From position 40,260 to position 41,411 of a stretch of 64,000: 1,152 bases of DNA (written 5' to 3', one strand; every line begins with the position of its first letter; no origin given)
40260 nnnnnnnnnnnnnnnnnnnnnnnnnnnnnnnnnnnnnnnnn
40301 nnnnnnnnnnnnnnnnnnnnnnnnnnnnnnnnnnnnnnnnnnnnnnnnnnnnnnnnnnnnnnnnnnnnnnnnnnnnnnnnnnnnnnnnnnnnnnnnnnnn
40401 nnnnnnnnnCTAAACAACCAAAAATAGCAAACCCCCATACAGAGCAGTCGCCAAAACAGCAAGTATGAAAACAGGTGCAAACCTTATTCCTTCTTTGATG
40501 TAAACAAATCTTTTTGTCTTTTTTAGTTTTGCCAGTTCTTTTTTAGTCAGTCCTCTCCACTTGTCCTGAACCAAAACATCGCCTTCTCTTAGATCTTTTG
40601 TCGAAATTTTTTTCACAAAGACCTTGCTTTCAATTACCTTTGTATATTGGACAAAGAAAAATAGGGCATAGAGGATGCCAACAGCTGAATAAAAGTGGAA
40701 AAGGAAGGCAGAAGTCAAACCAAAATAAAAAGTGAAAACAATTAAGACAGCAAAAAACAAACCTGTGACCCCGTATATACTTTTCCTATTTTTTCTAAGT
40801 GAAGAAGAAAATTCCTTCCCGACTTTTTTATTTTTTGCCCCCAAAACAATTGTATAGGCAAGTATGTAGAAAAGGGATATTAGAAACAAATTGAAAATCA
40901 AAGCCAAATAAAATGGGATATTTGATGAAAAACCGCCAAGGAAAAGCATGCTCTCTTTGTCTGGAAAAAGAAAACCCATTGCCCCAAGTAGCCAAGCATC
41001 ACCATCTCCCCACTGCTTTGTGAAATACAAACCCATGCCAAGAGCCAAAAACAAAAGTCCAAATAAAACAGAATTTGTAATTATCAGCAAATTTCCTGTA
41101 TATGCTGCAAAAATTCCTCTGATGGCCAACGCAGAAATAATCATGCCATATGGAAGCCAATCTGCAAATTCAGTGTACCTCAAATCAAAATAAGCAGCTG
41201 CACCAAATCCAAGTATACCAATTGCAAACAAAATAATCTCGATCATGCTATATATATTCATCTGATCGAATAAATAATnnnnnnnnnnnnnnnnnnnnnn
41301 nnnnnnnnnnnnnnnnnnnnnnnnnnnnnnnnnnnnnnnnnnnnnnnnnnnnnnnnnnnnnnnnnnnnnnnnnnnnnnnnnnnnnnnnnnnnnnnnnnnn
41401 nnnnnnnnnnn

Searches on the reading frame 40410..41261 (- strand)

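Call 63: search_protein_families(library=pfam, proteins=[window:40410-41261:-], max_evalue=0.00001)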
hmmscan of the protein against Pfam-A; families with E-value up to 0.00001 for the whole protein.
window:40410-41261:- (283 aa): 1 family
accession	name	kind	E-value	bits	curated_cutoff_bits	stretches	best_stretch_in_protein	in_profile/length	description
PF01478.23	Peptidase_A24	-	9.6e-06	26.4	26.5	1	16-123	4-89/104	Type IV leader peptidase family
